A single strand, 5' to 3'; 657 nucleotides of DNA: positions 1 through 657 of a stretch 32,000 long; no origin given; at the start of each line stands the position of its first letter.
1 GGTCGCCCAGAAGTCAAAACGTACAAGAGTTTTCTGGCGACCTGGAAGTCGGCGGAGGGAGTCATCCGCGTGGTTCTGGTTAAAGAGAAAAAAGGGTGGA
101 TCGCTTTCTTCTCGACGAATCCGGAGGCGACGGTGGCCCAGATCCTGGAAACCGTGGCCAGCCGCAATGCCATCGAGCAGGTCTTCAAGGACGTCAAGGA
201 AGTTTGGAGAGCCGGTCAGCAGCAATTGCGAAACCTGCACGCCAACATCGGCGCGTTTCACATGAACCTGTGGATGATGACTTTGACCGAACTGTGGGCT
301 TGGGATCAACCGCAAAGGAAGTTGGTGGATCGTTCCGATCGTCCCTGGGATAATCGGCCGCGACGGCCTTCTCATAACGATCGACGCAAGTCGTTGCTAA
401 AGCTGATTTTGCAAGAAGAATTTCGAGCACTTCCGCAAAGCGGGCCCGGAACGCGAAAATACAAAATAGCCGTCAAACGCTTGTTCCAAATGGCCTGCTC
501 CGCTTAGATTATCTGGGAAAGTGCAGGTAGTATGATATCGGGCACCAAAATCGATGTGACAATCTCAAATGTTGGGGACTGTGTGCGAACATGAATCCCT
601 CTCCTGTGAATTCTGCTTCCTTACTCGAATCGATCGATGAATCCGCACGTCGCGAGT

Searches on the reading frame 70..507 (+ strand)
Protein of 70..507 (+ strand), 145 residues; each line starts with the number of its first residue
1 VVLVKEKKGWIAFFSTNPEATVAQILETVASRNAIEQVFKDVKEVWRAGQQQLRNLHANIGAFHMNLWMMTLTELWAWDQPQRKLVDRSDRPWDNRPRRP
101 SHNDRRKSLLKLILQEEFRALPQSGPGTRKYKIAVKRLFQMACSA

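Call 25: search_protein_families(library=pfam, max_evalue=0.01, proteins=[window:70-507:+])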
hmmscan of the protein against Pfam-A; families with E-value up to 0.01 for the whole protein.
window:70-507:+ (145 aa): 1 family
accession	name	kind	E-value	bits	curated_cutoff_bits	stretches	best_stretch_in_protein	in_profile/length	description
PF01609.27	DDE_Tnp_1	-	0.00032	20.9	23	1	12-71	140-199/200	Transposase DDE domain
